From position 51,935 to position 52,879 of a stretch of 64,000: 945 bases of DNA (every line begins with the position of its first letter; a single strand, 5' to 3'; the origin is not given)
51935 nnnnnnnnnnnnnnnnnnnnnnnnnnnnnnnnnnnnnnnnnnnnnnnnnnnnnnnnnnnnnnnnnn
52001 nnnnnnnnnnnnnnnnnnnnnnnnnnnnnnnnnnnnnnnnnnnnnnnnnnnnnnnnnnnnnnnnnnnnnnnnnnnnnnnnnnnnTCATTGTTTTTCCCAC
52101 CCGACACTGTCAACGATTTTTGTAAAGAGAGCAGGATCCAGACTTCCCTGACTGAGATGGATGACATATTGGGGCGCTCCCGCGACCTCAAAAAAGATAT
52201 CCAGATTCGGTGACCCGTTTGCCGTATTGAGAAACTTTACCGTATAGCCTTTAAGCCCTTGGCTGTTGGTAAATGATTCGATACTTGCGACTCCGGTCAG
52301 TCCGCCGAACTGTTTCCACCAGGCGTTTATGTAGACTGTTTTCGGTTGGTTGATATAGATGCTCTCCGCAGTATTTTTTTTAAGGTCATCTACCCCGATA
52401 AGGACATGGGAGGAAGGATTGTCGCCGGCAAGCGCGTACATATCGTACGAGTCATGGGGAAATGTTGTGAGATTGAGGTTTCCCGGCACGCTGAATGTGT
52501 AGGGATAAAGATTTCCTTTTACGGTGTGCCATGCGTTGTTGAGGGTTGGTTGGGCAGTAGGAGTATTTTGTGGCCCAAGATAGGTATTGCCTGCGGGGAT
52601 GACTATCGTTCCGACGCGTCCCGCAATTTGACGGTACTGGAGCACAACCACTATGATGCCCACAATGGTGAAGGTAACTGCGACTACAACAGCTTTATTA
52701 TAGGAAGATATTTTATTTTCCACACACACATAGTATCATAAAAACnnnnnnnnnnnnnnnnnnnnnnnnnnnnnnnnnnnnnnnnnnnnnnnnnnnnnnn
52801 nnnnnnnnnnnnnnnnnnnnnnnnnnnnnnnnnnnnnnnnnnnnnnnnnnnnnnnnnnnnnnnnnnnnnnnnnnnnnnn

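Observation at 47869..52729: Minus-strand operon: GT-C-like protein fused to an NPCBM carbohydrate-binding module, with a YfhO-like giant membrane protein and a secreted partner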

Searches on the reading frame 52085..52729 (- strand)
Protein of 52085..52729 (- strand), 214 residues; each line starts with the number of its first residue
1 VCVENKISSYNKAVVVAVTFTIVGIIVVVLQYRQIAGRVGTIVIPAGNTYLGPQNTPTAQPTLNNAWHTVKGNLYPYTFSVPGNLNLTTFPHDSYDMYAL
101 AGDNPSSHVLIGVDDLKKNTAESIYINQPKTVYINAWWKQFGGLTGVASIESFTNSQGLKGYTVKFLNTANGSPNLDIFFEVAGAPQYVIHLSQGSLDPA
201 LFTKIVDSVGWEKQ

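Call 3: search_protein_families(library=pfam, proteins=[window:52085-52729:-], max_evalue=0.01)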
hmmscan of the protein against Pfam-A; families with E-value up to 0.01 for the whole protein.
window:52085-52729:- (214 aa): 0 families

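Call 4: search_protein_families(library=ncbifam, proteins=[window:52085-52729:-], max_evalue=0.01)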
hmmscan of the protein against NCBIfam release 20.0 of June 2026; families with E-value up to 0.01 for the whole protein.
window:52085-52729:- (214 aa): 0 families

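Call 46: find_homologous_proteins(query=window:52085-52729:-)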
Query window:52085-52729:- (214 aa): 58 proteins with E <= 0.001 among 206 candidates.
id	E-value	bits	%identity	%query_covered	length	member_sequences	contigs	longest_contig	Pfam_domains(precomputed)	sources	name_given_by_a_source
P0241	3.1e-137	473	100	99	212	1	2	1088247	-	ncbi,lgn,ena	-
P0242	3.4e-101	355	76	97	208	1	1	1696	-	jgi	jgi:hypothetical protein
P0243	5.3e-93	329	68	97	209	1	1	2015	-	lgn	-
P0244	5.3e-92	325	66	99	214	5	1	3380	-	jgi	jgi:hypothetical protein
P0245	5.5e-92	325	68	100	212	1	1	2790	-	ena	-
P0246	1.8e-91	324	69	99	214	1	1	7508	-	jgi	jgi:hypothetical protein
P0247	3.5e-91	323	70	97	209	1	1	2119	-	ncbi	-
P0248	6.0e-90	319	67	99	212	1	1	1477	-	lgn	-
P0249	4.5e-89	316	69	97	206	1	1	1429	-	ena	-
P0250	6.4e-88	312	69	97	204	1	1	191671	-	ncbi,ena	-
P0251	1.5e-87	311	67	97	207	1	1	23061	-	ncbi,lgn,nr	ncbi:MAG: hypothetical protein NT149_01630 [Candidatus Gottesmanbacteria bacterium]|nr:hypothetical 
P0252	5.3e-87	309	70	97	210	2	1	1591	-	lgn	-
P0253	6.5e-87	309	69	96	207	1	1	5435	-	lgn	-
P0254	1.8e-86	307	67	99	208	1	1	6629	-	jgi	jgi:hypothetical protein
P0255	4.4e-86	306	67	97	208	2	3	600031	-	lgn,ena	-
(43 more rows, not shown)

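Call 72: search_solved_structures(query=A4, max_evalue=10)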
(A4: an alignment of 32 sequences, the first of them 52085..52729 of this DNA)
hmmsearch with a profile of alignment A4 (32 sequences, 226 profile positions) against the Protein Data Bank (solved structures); distinct sequences matched with E-value up to 10: 0.
